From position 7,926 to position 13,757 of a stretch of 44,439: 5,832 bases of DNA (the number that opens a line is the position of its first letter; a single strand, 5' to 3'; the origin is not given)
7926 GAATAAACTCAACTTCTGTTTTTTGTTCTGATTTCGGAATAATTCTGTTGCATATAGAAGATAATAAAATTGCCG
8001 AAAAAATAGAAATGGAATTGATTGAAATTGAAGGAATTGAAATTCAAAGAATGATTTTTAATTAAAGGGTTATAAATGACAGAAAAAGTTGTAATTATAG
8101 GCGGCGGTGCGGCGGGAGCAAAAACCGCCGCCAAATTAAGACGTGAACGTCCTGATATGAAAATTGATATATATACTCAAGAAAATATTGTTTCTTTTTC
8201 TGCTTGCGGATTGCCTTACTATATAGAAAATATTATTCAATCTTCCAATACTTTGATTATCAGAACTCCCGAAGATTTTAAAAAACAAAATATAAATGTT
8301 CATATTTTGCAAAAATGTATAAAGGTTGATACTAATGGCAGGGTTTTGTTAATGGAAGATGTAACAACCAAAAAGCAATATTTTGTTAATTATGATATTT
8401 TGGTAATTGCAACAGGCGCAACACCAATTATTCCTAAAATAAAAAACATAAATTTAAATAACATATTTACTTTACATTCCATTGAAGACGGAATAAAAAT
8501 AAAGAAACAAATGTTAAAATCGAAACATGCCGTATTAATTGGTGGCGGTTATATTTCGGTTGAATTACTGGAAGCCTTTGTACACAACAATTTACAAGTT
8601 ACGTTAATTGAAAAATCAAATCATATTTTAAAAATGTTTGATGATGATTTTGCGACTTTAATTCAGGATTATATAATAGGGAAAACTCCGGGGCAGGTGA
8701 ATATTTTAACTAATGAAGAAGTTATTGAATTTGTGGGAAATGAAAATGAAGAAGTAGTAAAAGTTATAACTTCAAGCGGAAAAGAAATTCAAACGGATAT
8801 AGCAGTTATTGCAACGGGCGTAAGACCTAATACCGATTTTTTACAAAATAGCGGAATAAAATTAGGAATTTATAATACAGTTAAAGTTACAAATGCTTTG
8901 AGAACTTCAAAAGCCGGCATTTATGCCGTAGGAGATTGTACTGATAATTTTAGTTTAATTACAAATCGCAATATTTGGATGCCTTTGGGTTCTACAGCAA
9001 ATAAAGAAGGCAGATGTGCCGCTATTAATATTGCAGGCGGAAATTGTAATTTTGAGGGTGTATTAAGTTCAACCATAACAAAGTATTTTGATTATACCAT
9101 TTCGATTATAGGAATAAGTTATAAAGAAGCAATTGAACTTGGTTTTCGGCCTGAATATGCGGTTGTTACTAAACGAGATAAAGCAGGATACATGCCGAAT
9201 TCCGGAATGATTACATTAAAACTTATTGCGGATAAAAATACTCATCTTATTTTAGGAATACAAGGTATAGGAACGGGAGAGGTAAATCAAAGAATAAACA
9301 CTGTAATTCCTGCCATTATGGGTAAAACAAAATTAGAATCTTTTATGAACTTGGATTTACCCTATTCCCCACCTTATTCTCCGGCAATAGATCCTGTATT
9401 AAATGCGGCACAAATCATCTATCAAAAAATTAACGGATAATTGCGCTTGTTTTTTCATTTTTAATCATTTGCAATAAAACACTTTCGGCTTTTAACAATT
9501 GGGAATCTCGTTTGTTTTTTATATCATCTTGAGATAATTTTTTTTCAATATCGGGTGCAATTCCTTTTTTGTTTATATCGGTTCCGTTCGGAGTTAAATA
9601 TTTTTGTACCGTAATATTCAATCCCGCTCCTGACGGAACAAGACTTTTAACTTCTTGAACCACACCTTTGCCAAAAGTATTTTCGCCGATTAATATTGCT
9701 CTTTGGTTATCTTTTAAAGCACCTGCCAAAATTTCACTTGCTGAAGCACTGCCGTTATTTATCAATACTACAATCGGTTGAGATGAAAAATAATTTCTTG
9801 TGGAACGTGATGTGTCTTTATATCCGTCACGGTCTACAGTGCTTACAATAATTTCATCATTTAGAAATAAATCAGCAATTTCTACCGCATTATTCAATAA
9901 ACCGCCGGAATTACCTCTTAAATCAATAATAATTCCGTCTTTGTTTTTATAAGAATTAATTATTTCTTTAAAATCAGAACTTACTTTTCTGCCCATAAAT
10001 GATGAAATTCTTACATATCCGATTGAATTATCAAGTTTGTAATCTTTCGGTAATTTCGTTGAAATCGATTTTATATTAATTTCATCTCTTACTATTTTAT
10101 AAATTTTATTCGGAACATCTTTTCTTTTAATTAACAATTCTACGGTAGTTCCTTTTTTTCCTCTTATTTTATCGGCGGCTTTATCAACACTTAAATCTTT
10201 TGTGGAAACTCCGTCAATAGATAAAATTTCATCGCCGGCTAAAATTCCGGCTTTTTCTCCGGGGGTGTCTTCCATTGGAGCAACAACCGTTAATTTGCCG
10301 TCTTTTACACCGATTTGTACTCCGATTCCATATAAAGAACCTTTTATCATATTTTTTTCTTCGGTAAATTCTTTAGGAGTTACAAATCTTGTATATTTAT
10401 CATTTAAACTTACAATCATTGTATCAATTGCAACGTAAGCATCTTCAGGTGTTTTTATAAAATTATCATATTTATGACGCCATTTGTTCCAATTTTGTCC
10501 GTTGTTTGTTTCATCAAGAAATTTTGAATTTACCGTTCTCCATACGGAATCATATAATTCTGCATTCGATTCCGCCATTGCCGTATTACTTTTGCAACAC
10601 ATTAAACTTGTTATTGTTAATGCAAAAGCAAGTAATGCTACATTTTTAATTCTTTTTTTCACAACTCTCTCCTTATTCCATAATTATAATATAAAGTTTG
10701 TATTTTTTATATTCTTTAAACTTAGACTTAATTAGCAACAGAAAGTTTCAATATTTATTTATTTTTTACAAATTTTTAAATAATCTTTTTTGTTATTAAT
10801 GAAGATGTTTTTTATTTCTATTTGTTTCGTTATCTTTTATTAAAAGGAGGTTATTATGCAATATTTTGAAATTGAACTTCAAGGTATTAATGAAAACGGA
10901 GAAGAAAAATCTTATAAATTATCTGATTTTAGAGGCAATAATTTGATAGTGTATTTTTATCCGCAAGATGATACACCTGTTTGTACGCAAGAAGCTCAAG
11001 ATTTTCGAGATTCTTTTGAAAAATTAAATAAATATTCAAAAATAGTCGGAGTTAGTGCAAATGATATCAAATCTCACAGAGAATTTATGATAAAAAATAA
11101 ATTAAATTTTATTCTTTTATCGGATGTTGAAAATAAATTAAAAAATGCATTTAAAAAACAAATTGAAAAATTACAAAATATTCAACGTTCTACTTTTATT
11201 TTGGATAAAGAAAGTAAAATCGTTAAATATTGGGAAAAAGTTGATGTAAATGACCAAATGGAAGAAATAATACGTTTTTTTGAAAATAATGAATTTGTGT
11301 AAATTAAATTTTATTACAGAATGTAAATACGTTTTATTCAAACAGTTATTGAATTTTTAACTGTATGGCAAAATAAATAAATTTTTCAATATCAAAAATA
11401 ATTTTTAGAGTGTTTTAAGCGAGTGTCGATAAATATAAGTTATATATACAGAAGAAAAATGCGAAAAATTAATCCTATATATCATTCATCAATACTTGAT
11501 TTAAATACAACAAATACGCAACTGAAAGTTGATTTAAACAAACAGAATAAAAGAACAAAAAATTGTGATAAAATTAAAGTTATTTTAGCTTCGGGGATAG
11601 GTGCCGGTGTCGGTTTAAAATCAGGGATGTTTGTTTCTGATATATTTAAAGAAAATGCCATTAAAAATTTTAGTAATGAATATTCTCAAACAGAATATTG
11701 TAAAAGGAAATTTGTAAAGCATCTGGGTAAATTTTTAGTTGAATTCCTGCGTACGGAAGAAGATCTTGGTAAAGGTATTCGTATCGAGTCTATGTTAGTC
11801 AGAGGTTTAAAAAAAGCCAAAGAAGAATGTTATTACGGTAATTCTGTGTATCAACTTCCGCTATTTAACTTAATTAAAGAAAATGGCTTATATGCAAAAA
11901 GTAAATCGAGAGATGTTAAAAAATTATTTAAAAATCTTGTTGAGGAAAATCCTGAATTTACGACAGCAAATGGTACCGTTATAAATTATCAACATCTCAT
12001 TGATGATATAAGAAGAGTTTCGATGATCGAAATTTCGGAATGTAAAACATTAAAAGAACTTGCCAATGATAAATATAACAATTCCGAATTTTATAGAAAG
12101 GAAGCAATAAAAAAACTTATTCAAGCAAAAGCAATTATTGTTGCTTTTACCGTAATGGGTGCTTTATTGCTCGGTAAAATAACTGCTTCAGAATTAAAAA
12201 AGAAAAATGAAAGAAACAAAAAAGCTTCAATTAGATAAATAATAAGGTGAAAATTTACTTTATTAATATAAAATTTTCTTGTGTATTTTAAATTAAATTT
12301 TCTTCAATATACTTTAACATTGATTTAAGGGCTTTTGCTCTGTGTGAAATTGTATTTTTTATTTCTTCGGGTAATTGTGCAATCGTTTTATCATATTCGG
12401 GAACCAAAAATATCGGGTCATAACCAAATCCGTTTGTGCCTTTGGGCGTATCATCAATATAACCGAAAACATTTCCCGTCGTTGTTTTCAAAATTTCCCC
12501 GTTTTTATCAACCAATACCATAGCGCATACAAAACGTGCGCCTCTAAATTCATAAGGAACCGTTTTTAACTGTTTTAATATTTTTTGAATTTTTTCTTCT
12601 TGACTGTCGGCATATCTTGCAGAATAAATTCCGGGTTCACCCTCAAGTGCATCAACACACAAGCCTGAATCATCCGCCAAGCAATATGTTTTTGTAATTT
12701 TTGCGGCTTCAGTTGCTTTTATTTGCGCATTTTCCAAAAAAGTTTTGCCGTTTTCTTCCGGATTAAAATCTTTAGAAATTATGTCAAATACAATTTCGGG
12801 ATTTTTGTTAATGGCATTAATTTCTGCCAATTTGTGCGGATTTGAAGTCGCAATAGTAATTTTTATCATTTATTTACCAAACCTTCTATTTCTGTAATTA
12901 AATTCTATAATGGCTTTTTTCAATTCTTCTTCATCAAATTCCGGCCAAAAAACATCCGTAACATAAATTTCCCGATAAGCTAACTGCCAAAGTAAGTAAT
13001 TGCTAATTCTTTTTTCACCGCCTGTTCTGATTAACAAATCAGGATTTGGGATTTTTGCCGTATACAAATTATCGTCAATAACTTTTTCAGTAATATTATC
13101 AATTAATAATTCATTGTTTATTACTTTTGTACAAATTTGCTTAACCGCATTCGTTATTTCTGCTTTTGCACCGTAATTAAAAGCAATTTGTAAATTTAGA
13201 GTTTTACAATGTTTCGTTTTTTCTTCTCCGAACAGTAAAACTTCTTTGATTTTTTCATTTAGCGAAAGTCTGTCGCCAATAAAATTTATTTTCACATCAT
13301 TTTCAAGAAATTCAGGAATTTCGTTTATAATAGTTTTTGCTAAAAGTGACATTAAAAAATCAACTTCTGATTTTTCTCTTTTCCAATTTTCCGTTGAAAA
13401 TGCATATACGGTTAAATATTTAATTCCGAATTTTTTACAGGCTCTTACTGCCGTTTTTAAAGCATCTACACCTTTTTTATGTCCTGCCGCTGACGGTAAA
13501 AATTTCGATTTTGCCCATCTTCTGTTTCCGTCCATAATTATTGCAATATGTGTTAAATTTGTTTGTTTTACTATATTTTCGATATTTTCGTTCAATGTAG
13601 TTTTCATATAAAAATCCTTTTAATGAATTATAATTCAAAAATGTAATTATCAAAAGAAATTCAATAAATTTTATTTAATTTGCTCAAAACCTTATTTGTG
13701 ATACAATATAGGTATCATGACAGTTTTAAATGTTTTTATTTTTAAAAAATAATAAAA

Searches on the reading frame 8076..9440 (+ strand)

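Call 81: search_protein_families(library=pfam, proteins=[window:8076-9440:+], max_evalue=0.00001)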
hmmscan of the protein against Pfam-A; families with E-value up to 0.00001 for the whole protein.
window:8076-9440:+ (454 aa): 5 families
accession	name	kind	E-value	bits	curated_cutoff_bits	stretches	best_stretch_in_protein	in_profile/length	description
PF07992.20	Pyr_redox_2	-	2e-55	188.7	26.1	1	4-296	2-285/291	Pyridine nucleotide-disulphide oxidoreductase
PF00070.33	Pyr_redox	-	2.9e-18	66.6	22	1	151-233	1-80/82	Pyridine nucleotide-disulphide oxidoreductase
PF02852.28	Pyr_redox_dim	-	2.3e-10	41.1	25.3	1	335-438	4-106/110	Pyridine nucleotide-disulphide oxidoreductase, dimerisation domain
PF13738.12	Pyr_redox_3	-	2.9e-10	40.3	30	1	69-286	92-305/305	Pyridine nucleotide-disulphide oxidoreductase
PF13434.12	Lys_Orn_oxgnase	-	6.7e-06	25.9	21.3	0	103-192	145-233/339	L-lysine 6-monooxygenase/L-ornithine 5-monooxygenase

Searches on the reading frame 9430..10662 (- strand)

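Call 81: search_protein_families(library=pfam, proteins=[window:9430-10662:-], max_evalue=0.00001)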
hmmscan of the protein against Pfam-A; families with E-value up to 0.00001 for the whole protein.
window:9430-10662:- (410 aa): 4 families
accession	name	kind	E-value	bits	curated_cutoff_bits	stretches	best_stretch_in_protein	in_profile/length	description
PF03572.23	Peptidase_S41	-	5e-56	189.3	24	1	214-373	2-164/165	Peptidase family S41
PF17820.7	PDZ_6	-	5.8e-13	48.8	27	1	126-180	2-54/54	PDZ domain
PF00595.29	PDZ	-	2e-11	44.5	23.2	1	107-178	8-80/81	PDZ domain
PF13180.12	PDZ_2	-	2.4e-10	41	27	1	113-184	3-73/80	PDZ domain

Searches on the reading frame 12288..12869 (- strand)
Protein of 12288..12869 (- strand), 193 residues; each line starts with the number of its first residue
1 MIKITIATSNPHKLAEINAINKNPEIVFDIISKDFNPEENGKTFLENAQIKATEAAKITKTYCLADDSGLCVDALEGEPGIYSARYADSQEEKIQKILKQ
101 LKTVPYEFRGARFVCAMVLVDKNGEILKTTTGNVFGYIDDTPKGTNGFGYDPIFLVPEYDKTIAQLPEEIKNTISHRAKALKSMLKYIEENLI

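Call 81: search_protein_families(library=pfam, proteins=[window:12288-12869:-], max_evalue=0.00001)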
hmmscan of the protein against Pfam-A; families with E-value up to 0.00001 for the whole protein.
window:12288-12869:- (193 aa): 1 family
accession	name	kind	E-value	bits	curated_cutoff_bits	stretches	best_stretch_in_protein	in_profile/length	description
PF01725.21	Ham1p_like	-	3.5e-62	210.1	22.5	1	4-187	1-186/186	Ham1 family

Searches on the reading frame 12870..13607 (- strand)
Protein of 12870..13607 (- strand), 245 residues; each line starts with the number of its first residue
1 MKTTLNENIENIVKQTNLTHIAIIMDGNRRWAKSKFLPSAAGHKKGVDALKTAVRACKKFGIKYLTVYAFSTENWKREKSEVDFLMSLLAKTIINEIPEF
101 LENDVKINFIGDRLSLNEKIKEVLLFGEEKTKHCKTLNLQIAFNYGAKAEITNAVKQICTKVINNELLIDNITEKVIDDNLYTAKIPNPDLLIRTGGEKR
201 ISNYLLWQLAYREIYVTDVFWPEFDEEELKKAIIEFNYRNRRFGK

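Call 81: search_protein_families(library=pfam, proteins=[window:12870-13607:-], max_evalue=0.00001)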
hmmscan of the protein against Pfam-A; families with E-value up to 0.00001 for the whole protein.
window:12870-13607:- (245 aa): 1 family
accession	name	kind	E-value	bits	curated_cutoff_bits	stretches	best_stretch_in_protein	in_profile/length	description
PF01255.24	Prenyltransf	-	4.6e-85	285.1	27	1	24-244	1-219/219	Putative undecaprenyl diphosphate synthase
